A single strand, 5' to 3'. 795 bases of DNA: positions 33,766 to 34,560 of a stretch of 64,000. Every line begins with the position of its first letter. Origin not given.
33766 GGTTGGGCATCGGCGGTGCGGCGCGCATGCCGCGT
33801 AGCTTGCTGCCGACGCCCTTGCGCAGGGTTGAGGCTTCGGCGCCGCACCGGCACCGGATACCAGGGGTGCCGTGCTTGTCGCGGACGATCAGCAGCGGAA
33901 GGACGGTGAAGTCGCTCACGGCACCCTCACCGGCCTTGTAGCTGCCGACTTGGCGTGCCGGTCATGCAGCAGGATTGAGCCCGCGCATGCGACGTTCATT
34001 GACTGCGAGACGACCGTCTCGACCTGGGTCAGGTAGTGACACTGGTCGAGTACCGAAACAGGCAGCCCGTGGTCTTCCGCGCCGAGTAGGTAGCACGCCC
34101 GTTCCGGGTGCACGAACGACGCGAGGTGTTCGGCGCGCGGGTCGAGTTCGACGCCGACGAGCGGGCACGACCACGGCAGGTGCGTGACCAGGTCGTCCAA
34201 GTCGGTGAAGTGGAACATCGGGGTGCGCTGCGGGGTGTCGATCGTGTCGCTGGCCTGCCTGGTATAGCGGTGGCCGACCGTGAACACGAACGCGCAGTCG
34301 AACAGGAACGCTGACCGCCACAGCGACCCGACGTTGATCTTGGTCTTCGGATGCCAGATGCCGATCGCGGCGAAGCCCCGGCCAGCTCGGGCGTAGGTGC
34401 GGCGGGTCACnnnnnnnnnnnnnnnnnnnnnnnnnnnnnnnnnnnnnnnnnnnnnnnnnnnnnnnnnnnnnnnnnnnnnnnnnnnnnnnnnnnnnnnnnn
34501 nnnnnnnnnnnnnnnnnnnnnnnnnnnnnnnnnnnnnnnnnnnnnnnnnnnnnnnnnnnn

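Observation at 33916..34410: SPOUT (SpoU/TrmH-like) RNA 2'-O-methyltransferase inside the phage early region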

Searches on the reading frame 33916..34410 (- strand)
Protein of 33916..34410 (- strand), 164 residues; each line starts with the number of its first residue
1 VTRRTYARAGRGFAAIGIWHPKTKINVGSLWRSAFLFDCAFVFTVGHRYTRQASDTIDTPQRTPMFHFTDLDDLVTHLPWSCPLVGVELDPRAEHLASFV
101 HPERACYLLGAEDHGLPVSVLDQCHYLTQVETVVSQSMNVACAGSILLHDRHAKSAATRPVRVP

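Call 3: search_protein_families(library=pfam, proteins=[window:33916-34410:-], max_evalue=1)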
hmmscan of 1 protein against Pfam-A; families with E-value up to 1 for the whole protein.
window:33916-34410:- (164 aa): 1 family
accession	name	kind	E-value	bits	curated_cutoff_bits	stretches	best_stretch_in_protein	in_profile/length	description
PF00588.24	SpoU_methylase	-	1.6e-16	61.2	29.7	1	18-149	6-142/142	SpoU rRNA Methylase family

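Call 4: search_protein_families(library=phrogs, proteins=[window:33916-34410:-], max_evalue=0.1)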
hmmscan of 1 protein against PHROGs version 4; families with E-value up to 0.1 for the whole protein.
window:33916-34410:- (164 aa): 0 families

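Call 5: search_protein_families(library=ncbifam, proteins=[window:33916-34410:-], max_evalue=1)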
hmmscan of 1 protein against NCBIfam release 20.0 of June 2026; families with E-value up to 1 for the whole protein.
window:33916-34410:- (164 aa): 4 families
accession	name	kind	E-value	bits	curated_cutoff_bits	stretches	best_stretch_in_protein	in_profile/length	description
TIGR00050.1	rRNA_methyl_1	subfamily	0.0035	17.2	167.15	1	101-150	102-152/233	TrmJ/YjtD family RNA methyltransferase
TIGR00186.1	rRNA_methyl_3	equivalog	0.0056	16.2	160.15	1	26-150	106-235/240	23S rRNA (guanosine(2251)-2'-O)-methyltransferase RlmB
TIGR00185.1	tRNA_yibK_trmL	equivalog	0.031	14.1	190.6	1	58-151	50-144/154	tRNA (uridine(34)/cytosine(34)/5-carboxymethylaminomethyluridine(34)-2'-O)-methyltransferase TrmL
NF008117.0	PRK10864.1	equivalog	0.11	11.7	267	1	94-151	280-338/344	tRNA/rRNA methyltransferase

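Call 6: search_solved_structures(query=window:33916-34410:-, max_evalue=1, show_alignments=3)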
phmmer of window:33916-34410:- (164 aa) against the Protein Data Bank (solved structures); distinct sequences matched with E-value up to 1: 2.
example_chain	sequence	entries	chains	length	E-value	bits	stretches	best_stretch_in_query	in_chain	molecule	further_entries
2ha8_A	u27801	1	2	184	7.8e-05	25.7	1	80-150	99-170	TAR (HIV-1) RNA loop binding protein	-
4lr4_A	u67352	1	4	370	0.17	14.8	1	5-55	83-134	hypothetical protein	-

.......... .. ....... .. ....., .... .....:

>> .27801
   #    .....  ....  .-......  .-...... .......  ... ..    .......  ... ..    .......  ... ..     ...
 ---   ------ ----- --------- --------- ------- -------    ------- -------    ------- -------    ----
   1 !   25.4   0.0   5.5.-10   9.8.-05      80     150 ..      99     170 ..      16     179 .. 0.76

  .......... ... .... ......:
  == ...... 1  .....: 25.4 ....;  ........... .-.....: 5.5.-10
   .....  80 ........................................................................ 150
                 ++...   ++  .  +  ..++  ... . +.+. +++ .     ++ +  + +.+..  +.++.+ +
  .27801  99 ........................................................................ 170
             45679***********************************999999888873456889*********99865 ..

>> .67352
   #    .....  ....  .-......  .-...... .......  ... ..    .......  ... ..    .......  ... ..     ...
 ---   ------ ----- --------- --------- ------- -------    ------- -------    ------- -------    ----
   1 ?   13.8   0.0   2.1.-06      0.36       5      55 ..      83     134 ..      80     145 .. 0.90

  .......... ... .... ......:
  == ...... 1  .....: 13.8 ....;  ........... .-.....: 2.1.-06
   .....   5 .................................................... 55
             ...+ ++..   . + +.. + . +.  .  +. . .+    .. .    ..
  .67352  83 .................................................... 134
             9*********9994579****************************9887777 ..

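Call 8: search_dna_similar(query=window:33916-34410:-, collection=phages, mode=protein, max_rows=30)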
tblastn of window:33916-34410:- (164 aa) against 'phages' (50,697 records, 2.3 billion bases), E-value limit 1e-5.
Records with a match: 2; places in all: 2; records where one place covers at least 80% of the query: 1.
Best place of each record, by identity: <60% 2.
By first word of the organism name: Mycobacterium 1; uncultured 1.
By host as written in the record: Mycolicibacterium septicum 1; - 1.
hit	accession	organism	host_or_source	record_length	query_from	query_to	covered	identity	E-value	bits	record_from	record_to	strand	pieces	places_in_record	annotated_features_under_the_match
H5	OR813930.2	Mycobacterium phage WXIN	Mycolicibacterium septicum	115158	2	152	92%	58.3%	5e-51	180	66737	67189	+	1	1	RNA methyltransferase, TrmH family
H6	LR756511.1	uncultured phage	metagenomic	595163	85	154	43%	41.4%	2e-6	52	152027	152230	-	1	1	record has no annotation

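Call 11: get_annotated_region(hit=H5, flank=8000)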
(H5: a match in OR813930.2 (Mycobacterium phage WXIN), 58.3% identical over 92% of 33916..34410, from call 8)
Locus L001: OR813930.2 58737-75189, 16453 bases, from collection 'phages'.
description: Mycobacterium phage WXIN, complete genome.
organism: Mycobacterium phage WXIN (NCBI taxid 3096152)
taxonomy: Viruses; Duplodnaviria; Heunggongvirae; Uroviricota; Caudoviricetes; Omegavirus
host: Mycolicibacterium septicum; source: soil; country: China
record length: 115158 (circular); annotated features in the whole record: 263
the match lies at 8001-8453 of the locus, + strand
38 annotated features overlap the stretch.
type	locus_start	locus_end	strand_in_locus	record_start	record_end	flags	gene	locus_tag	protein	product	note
CDS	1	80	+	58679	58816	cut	-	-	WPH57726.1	hypothetical protein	-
CDS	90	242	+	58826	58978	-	-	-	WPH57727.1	hypothetical protein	-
CDS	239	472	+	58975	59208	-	-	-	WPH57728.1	hypothetical protein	-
CDS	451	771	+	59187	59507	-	-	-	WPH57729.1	hypothetical protein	-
CDS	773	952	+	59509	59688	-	-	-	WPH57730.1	hypothetical protein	-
CDS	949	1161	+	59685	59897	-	-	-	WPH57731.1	hypothetical protein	-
CDS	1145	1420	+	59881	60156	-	-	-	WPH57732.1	hypothetical protein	-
CDS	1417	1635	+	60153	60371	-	-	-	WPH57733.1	hypothetical protein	-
CDS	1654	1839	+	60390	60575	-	-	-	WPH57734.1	hypothetical protein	-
CDS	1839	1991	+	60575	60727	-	-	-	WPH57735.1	hypothetical protein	-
CDS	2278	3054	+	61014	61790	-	-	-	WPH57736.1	hypothetical protein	-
CDS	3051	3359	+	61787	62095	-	-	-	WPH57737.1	hypothetical protein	-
CDS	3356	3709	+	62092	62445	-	-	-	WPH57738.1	hypothetical protein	-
CDS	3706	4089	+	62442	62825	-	-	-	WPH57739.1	hypothetical protein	-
CDS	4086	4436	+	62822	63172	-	-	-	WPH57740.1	hypothetical protein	-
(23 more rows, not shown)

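Call 14: find_homologous_proteins(query=window:33916-34410:-, max_evalue=0.001)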
Query window:33916-34410:- (164 aa): 1128 proteins with E <= 0.001 among 1186 candidates; the best 120 are listed.
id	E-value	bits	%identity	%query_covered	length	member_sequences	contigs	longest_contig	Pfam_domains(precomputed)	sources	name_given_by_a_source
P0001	5.3e-109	379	99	100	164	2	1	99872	PF00588.25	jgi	jgi:tRNA G18 (ribose-2'-O)-methylase SpoU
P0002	4.5e-73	262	70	96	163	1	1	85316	PF00588.25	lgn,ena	-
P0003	5.7e-73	262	68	100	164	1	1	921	PF00588.25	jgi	jgi:tRNA G18 (ribose-2'-O)-methylase SpoU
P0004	3.8e-71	256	70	100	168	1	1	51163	PF00588.25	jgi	jgi:tRNA G18 (ribose-2'-O)-methylase SpoU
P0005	6.0e-71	256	70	98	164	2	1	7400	PF00588.25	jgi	jgi:tRNA G18 (ribose-2'-O)-methylase SpoU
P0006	4.3e-70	253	70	93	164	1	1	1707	PF00588.25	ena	-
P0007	3.1e-69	250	69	97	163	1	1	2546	PF00588.25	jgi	jgi:tRNA G18 (ribose-2'-O)-methylase SpoU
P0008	5.0e-69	249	69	95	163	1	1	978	PF00588.25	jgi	jgi:tRNA G18 (ribose-2'-O)-methylase SpoU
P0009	7.5e-69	249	68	100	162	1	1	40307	PF00588.25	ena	-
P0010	4.4e-68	246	68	98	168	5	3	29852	PF00588.25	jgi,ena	jgi:tRNA G18 (ribose-2'-O)-methylase SpoU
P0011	3.3e-67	243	67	97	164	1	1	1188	PF00588.25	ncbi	-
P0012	2.2e-66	241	67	96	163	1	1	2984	PF00588.25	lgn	-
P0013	5.6e-66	239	67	95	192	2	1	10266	PF00588.25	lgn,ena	-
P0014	2.8e-65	237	68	96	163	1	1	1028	PF00588.25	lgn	-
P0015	1.1e-64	235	65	98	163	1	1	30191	PF00588.25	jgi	jgi:tRNA G18 (ribose-2'-O)-methylase SpoU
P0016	2.6e-64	234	62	97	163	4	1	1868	PF00588.25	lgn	-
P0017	2.6e-64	234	66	98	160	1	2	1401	PF00588.25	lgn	-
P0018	2.4e-63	231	65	94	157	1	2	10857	PF00588.25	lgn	-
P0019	3.5e-63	230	66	92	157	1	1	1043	PF00588.25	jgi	jgi:tRNA G18 (ribose-2'-O)-methylase SpoU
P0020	4.3e-63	230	65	90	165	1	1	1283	PF00588.25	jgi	jgi:tRNA G18 (ribose-2'-O)-methylase SpoU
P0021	6.3e-63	229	61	100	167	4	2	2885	PF00588.25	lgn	-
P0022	6.7e-63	229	66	98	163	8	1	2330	PF00588.25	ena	-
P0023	1.1e-62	229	63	96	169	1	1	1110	PF00588.25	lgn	-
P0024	2.2e-62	228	68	87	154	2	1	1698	PF00588.25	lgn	-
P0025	3.3e-62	227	65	90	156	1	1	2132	PF00588.25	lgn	-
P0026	7.8e-62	226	67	90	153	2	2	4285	PF00588.25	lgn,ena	-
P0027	1.4e-61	225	63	93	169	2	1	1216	PF00588.25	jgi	-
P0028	4.1e-61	224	66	87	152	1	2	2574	PF00588.25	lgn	-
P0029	4.2e-61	223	65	90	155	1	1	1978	PF00588.25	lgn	-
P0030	6.6e-61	223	68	87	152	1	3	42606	PF00588.25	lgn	-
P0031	8.3e-61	223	64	92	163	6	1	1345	PF00588.25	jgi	jgi:tRNA G18 (ribose-2'-O)-methylase SpoU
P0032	8.4e-61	222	65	91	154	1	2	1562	PF00588.25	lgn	-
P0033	1.1e-60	222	63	93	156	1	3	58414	PF00588.25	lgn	-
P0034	1.2e-60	222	64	91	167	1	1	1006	PF00588.25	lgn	-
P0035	2.5e-60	221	64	91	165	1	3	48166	PF00588.25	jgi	jgi:tRNA G18 (ribose-2'-O)-methylase SpoU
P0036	2.7e-60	221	66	89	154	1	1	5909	PF00588.25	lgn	-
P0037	2.9e-60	221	63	91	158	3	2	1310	PF00588.25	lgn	-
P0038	3.1e-60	221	65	92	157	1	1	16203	PF00588.25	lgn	-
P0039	3.1e-60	221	67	86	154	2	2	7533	PF00588.25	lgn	-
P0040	3.7e-60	220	63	89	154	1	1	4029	PF00588.25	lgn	-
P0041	4.8e-60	220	66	94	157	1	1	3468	PF00588.25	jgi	jgi:tRNA G18 (ribose-2'-O)-methylase SpoU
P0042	4.9e-60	220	65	87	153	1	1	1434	PF00588.25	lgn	-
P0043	4.9e-60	220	68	88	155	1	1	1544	PF00588.25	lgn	-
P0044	5.8e-60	220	65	89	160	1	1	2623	PF00588.25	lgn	-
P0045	7.5e-60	219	63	96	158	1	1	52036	PF00588.25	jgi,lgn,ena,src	-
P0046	8.1e-60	219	60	88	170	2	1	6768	PF00588.25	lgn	-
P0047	1.2e-59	219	60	98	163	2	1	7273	PF00588.25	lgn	-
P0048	1.2e-59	219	63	88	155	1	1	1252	PF00588.25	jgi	jgi:tRNA G18 (ribose-2'-O)-methylase SpoU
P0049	1.2e-59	219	63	93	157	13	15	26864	PF00588.25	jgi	jgi:tRNA G18 (ribose-2'-O)-methylase SpoU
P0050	1.6e-59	218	63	90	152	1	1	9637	PF00588.25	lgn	-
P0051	1.7e-59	218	64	90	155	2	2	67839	PF00588.25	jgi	-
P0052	1.8e-59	218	64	92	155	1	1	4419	PF00588.25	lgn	-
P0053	2.4e-59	218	61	93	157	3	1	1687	PF00588.25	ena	-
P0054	3.0e-59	217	66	88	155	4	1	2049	PF00588.25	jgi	jgi:tRNA G18 (ribose-2'-O)-methylase SpoU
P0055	3.5e-59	217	59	96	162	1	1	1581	PF00588.25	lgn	-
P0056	3.9e-59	217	65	88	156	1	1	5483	PF00588.25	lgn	-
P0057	4.5e-59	217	61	98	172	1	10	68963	PF00588.25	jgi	jgi:tRNA G18 (ribose-2'-O)-methylase SpoU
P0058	5.2e-59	217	65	87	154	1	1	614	PF00588.25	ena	-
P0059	6.7e-59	216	66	87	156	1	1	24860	PF00588.25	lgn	-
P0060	6.9e-59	216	64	90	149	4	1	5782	PF00588.25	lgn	-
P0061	7.1e-59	216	63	98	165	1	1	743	PF00588.25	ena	-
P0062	7.7e-59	216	64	90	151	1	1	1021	PF00588.25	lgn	-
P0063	1.0e-58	216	64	90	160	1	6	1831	PF00588.25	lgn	-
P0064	1.0e-58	216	59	95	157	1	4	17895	PF00588.25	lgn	-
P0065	1.1e-58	216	63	90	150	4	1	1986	PF00588.25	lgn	-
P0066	1.6e-58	215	63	93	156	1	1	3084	PF00588.25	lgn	-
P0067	1.8e-58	215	63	90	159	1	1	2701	PF00588.25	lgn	-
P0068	2.0e-58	215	62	93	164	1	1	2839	PF00588.25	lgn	-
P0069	2.5e-58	214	66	86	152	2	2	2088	PF00588.25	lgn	-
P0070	3.2e-58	214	66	88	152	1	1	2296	PF00588.25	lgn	-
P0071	3.4e-58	214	63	91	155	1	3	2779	PF00588.25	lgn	-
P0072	3.4e-58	214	64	93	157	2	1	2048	PF00588.25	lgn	-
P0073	4.2e-58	214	64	88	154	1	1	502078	PF00588.25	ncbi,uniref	ncbi:TrmH family RNA methyltransferase [Streptomyces sp. DW26H14]|uniref:TrmH family RNA methyltrans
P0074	4.3e-58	214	65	93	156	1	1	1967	PF00588.25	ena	-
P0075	5.1e-58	213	62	91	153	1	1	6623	PF00588.25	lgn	-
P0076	5.4e-58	213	62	87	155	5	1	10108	PF00588.25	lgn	-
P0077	5.9e-58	213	64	91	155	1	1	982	PF00588.25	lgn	-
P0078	7.9e-58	213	61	96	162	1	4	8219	PF00588.25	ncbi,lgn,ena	-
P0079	8.0e-58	213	62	91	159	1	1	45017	PF00588.25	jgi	jgi:tRNA G18 (ribose-2'-O)-methylase SpoU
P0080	8.7e-58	213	61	99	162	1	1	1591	PF00588.25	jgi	jgi:tRNA G18 (ribose-2'-O)-methylase SpoU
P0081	9.9e-58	212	67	88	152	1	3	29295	PF00588.25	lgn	-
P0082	1.1e-57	212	63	88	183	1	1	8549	PF00588.25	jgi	jgi:tRNA G18 (ribose-2'-O)-methylase SpoU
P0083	1.1e-57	212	64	91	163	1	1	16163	PF00588.25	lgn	-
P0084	1.3e-57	212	63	95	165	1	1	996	PF00588.25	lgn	-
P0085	1.4e-57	212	60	93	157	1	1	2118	PF00588.25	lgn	-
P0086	1.4e-57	212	62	89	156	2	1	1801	PF00588.25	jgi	jgi:tRNA G18 (ribose-2'-O)-methylase SpoU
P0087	1.7e-57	212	63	90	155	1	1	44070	PF00588.25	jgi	jgi:tRNA G18 (ribose-2'-O)-methylase SpoU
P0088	1.7e-57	212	65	87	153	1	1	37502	PF00588.25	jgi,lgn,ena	-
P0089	1.8e-57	212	63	91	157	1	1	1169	PF00588.25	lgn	-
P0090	2.4e-57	211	64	88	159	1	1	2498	PF00588.25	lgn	-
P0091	2.5e-57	211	63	89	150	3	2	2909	PF00588.25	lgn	-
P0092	2.5e-57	211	66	87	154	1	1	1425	PF00588.25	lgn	-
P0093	2.9e-57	211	60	98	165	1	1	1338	PF00588.25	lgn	-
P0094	3.0e-57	211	65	90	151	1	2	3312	PF00588.25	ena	-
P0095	3.0e-57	211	64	91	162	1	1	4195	PF00588.25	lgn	-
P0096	3.0e-57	211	59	96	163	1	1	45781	PF00588.25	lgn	-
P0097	3.0e-57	211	58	91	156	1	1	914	PF00588.25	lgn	-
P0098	3.1e-57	211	60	95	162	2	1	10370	PF00588.25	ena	-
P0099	3.2e-57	211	62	90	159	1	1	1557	PF00588.25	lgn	-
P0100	3.7e-57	211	65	86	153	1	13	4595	PF00588.25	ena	-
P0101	3.8e-57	211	63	88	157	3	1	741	PF00588.25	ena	-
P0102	4.7e-57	210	61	93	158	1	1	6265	PF00588.25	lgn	-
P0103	4.8e-57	210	61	90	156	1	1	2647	PF00588.25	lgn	-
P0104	4.9e-57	210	63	90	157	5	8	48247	PF00588.25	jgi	jgi:tRNA G18 (ribose-2'-O)-methylase SpoU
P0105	5.6e-57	210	60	89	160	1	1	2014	PF00588.25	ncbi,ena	-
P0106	5.9e-57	210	59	90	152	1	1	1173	PF00588.25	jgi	jgi:tRNA G18 (ribose-2'-O)-methylase SpoU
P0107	6.2e-57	210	61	95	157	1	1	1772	PF00588.25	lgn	-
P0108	6.3e-57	210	66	88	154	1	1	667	PF00588.25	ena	-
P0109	6.4e-57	210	63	91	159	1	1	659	PF00588.25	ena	-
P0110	6.7e-57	210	61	91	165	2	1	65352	PF00588.25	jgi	jgi:tRNA G18 (ribose-2'-O)-methylase SpoU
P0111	8.2e-57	210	61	90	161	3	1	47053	PF00588.25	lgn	-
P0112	8.8e-57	209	64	92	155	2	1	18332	PF00588.25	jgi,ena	-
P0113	9.8e-57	209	61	93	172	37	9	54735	PF00588.25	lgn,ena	-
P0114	1.1e-56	209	62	88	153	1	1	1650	PF00588.25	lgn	-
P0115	1.2e-56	209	66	88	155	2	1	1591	PF00588.25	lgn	-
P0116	1.3e-56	209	64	90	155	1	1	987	PF00588.25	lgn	-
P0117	1.4e-56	209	59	96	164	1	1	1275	PF00588.25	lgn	-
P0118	1.5e-56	209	64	88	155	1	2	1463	PF00588.25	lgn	-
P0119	1.7e-56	209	59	96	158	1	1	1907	PF00588.25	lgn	-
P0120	1.7e-56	208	60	96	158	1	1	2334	PF00588.25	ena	-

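Call 19: find_encoding_contigs(protein=P0001, flank=10000, max_places=2)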
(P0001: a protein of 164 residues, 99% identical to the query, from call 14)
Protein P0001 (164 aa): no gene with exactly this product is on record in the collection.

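Call 20: find_encoding_contigs(protein=P0073, flank=10000, max_places=2)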
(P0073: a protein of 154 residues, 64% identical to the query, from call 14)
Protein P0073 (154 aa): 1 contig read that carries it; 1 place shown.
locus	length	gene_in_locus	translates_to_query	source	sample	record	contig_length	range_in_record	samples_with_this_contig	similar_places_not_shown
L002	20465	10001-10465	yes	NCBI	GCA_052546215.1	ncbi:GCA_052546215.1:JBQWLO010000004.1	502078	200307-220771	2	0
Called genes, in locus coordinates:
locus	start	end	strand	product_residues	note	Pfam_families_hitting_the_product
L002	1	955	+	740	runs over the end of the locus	PF03971:IDH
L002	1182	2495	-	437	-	-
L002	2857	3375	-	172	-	PF13413:HTH_25 (faint), PF13560:HTH_31, PF01381:HTH_3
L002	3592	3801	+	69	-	PF12844:HTH_19, PF13560:HTH_31 (weak), PF13443:HTH_26 (weak), PF01381:HTH_3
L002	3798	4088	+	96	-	-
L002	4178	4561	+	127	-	-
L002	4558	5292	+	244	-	-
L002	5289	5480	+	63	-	-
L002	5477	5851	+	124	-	-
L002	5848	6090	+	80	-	-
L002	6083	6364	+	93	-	-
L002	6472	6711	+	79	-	-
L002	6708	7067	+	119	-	-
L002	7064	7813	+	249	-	PF01555:N6_N4_Mtase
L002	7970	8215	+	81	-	-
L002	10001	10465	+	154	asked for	PF00588:SpoU_methylase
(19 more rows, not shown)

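Call 21: find_encoding_contigs(protein=P0002, flank=10000, max_places=2)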
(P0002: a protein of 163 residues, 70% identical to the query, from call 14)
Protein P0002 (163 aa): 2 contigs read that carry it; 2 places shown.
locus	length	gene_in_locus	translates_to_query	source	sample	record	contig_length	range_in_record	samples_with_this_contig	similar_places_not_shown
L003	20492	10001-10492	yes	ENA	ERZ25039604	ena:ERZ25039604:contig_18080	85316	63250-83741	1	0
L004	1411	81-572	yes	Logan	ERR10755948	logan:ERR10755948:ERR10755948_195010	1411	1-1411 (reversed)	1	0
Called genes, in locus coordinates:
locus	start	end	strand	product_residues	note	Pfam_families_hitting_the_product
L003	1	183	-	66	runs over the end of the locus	PF12728:HTH_17, PF13411:MerR_1, PF00376:MerR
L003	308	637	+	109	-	-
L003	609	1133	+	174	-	-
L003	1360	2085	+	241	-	PF13730:HTH_36 (faint)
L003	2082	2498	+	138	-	-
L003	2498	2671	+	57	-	-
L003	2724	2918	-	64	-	PF04149:DUF397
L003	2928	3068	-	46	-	-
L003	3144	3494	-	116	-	PF00392:GntR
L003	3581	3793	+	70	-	-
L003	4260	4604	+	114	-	-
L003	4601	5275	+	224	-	-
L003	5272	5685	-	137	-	-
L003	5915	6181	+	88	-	PF12844:HTH_19 (weak), PF13560:HTH_31 (weak), PF01381:HTH_3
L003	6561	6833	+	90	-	-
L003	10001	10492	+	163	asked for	PF00588:SpoU_methylase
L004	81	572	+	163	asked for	PF00588:SpoU_methylase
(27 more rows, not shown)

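Call 22: find_encoding_contigs(protein=P0057, flank=10000, max_places=2)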
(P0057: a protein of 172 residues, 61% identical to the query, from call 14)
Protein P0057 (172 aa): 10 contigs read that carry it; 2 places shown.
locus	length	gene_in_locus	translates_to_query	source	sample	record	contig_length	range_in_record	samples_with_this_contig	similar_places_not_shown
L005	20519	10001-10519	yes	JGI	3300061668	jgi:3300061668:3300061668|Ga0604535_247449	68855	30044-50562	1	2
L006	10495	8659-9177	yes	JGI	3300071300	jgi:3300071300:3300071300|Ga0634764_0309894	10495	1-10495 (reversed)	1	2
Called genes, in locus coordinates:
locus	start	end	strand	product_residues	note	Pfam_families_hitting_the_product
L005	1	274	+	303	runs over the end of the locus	PF08924:Rv2525c_GlyHyd-like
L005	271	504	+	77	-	-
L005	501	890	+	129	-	-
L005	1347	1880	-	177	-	-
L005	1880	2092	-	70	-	-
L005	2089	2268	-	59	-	-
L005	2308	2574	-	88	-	-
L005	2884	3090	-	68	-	-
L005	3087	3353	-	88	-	-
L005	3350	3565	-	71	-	-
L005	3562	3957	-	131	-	-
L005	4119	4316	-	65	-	-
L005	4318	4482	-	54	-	-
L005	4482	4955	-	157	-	PF19730:DUF6221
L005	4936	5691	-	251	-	PF07742:BTG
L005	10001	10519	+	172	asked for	PF00588:SpoU_methylase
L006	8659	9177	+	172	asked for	PF00588:SpoU_methylase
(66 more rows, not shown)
